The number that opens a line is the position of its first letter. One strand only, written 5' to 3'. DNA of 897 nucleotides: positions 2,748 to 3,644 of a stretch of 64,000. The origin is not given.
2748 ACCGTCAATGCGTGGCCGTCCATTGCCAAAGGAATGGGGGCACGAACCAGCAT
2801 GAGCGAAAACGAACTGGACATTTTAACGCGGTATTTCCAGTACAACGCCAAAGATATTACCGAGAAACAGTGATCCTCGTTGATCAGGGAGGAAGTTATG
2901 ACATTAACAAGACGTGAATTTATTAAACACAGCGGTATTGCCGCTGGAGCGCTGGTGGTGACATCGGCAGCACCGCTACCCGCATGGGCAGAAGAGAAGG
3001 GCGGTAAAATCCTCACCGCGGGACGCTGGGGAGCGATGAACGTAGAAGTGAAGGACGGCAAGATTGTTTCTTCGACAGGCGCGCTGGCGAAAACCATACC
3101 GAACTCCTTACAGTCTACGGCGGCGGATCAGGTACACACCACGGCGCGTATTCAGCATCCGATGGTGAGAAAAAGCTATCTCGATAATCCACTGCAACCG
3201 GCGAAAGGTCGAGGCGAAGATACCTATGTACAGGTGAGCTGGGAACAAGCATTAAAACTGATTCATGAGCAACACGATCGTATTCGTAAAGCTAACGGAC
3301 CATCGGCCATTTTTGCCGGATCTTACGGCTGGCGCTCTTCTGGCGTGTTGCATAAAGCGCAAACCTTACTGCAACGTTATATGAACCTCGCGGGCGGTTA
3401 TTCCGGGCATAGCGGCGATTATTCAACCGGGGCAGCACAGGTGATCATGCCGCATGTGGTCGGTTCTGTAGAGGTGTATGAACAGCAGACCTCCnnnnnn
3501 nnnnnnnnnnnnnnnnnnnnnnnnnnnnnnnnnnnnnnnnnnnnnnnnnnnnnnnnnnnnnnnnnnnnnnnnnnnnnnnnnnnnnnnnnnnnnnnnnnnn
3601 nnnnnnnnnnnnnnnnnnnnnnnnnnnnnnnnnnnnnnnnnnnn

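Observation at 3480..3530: In-frame amber stop inside torZ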

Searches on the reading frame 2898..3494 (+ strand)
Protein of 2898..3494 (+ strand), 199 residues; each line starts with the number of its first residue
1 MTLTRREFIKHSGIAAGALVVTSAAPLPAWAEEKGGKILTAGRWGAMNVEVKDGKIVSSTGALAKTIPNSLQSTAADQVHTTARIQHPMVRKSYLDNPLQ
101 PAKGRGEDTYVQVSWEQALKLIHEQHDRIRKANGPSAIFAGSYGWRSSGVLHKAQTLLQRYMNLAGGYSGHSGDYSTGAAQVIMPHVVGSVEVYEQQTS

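Call 15: list_cluster_members(proteins=[window:2898-3494:+, window:3525-5324:+])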
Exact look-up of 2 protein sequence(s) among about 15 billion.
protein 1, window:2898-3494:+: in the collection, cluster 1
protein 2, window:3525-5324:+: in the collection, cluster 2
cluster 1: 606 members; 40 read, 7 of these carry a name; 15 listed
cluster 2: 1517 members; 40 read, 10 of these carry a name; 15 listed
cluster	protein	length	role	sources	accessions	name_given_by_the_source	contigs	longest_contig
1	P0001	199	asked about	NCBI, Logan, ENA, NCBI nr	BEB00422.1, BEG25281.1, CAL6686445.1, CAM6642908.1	Trimethylamine-N-oxide reductase 2 [Escherichia coli] | biotin sulfoxide reductase [Escherichia coli]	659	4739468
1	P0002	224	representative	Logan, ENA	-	-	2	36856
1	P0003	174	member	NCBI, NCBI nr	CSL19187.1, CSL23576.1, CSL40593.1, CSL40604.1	trimethylamine N-oxide reductase III subunit TorZ [Shigella sonnei]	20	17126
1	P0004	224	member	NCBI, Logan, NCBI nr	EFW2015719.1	molybdopterin-dependent oxidoreductase, partial [Shigella flexneri] | molybdopterin-dependent oxidoreductase [Shigella flexneri]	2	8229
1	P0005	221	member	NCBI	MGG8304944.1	trimethylamine N-oxide reductase TorZ, partial [Escherichia coli]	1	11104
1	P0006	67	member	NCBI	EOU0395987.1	hypothetical protein ACKQQN_004371, partial [Shigella sonnei]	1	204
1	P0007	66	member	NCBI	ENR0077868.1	hypothetical protein ACER1Q_004776, partial [Shigella sonnei]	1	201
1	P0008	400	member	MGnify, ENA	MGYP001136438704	CR=1 FL=1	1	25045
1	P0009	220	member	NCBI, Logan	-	-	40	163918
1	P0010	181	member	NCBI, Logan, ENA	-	-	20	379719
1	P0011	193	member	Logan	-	-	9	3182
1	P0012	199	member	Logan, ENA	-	-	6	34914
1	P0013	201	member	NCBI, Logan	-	-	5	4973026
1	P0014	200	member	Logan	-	-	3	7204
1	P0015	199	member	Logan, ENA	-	-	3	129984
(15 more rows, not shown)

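Call 17: find_encoding_contigs(protein=P0001, flank=2600, max_places=10)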
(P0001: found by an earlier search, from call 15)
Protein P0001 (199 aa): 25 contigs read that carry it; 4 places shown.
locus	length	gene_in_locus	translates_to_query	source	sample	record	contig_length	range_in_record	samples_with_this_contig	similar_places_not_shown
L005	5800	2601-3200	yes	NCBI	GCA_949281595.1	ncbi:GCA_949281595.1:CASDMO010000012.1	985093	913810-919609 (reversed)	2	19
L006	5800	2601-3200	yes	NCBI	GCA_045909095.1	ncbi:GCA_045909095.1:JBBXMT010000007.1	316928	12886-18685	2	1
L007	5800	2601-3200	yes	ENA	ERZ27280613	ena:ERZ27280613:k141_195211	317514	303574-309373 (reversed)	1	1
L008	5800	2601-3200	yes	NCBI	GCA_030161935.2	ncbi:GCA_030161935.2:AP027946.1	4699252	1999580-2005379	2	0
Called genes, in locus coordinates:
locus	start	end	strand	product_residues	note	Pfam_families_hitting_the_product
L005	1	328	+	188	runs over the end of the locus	PF06185:YecM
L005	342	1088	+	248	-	PF03932:CutC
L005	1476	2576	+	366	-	PF03264:Cytochrom_NNT, PF22113:Mtrc-MtrF_II-IV_dom (faint), PF09699:Paired_CXXCH_1 (faint), PF14522:Cytochrome_C7 (faint), PF14537:Cytochrom_c3_2 (faint)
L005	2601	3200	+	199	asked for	PF18364:Molybdopterin_N, PF00384:Molybdopterin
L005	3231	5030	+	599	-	PF00384:Molybdopterin, PF01568:Molydop_binding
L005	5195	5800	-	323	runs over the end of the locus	PF08003:Methyltransf_9, PF13489:Methyltransf_23, PF13847:Methyltransf_31 (weak), PF08241:Methyltransf_11 (weak), PF08242:Methyltransf_12 (weak), PF13649:Methyltransf_25 (weak)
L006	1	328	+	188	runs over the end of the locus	PF06185:YecM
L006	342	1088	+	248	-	PF03932:CutC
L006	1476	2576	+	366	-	PF03264:Cytochrom_NNT, PF22113:Mtrc-MtrF_II-IV_dom (faint), PF09699:Paired_CXXCH_1 (faint), PF14522:Cytochrome_C7 (faint), PF14537:Cytochrom_c3_2 (faint)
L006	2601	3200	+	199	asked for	PF18364:Molybdopterin_N, PF00384:Molybdopterin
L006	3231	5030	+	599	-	PF00384:Molybdopterin, PF01568:Molydop_binding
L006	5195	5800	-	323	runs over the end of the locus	PF08003:Methyltransf_9, PF13489:Methyltransf_23, PF13847:Methyltransf_31 (weak), PF08241:Methyltransf_11 (weak), PF08242:Methyltransf_12 (weak), PF13649:Methyltransf_25 (weak)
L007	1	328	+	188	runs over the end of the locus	PF06185:YecM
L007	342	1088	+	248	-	PF03932:CutC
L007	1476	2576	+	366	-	PF03264:Cytochrom_NNT, PF22113:Mtrc-MtrF_II-IV_dom (faint), PF09699:Paired_CXXCH_1 (faint), PF14522:Cytochrome_C7 (faint), PF14537:Cytochrom_c3_2 (faint)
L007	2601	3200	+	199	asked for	PF18364:Molybdopterin_N, PF00384:Molybdopterin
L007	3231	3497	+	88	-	PF00384:Molybdopterin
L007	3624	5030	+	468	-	PF00384:Molybdopterin, PF01568:Molydop_binding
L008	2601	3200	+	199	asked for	PF18364:Molybdopterin_N, PF00384:Molybdopterin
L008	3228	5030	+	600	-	PF00384:Molybdopterin, PF01568:Molydop_binding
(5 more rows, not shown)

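Call 18: find_encoding_contigs(protein=P0002, flank=2600, max_places=4)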
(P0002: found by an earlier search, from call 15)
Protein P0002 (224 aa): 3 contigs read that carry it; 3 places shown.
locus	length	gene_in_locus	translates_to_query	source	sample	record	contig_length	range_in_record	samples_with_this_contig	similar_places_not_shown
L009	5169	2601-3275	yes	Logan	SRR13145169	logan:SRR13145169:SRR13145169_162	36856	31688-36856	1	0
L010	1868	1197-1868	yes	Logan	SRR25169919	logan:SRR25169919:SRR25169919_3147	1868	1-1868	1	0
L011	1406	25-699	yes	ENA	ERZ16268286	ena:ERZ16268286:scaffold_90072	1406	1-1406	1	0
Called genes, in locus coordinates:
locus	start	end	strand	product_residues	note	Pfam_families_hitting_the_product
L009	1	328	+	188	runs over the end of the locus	PF06185:YecM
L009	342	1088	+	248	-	PF03932:CutC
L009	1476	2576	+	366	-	PF03264:Cytochrom_NNT, PF22113:Mtrc-MtrF_II-IV_dom (faint), PF09699:Paired_CXXCH_1 (faint), PF14522:Cytochrome_C7 (faint), PF14537:Cytochrom_c3_2 (faint)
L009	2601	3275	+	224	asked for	PF18364:Molybdopterin_N, PF00384:Molybdopterin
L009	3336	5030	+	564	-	PF00384:Molybdopterin, PF01568:Molydop_binding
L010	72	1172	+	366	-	PF03264:Cytochrom_NNT, PF22113:Mtrc-MtrF_II-IV_dom (faint), PF09699:Paired_CXXCH_1 (faint), PF14522:Cytochrome_C7 (faint), PF14537:Cytochrom_c3_2 (faint)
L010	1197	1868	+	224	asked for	PF18364:Molybdopterin_N, PF00384:Molybdopterin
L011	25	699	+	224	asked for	PF18364:Molybdopterin_N, PF00384:Molybdopterin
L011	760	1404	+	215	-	?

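Call 19: find_encoding_contigs(protein=P0004, flank=2600, max_places=4)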
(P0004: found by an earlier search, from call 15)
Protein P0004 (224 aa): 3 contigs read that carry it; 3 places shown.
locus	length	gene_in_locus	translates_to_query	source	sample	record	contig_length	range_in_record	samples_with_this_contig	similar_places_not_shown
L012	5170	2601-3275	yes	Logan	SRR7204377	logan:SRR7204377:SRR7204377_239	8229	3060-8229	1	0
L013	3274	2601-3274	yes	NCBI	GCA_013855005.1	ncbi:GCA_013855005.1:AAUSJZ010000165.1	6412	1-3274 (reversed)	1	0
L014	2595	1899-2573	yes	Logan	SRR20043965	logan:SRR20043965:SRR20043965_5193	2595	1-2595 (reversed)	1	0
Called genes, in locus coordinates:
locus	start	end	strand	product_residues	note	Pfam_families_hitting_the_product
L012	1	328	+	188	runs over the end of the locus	PF06185:YecM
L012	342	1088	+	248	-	PF03932:CutC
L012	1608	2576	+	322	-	PF03264:Cytochrom_NNT, PF14522:Cytochrome_C7 (faint), PF22113:Mtrc-MtrF_II-IV_dom (faint), PF09699:Paired_CXXCH_1 (faint)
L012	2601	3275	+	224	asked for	PF18364:Molybdopterin_N, PF00384:Molybdopterin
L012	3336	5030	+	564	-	PF00384:Molybdopterin, PF01568:Molydop_binding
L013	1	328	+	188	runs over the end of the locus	PF06185:YecM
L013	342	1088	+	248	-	PF03932:CutC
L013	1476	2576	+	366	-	PF03264:Cytochrom_NNT, PF02085:Cytochrom_CIII (faint), PF22113:Mtrc-MtrF_II-IV_dom (faint), PF09699:Paired_CXXCH_1 (faint), PF14522:Cytochrome_C7 (faint), PF14537:Cytochrom_c3_2 (faint)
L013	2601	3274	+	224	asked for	PF18364:Molybdopterin_N, PF00384:Molybdopterin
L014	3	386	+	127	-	?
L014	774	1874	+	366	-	PF03264:Cytochrom_NNT, PF02085:Cytochrom_CIII (faint), PF22113:Mtrc-MtrF_II-IV_dom (faint), PF09699:Paired_CXXCH_1 (faint), PF14522:Cytochrome_C7 (faint), PF14537:Cytochrom_c3_2 (faint)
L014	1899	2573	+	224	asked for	PF18364:Molybdopterin_N, PF00384:Molybdopterin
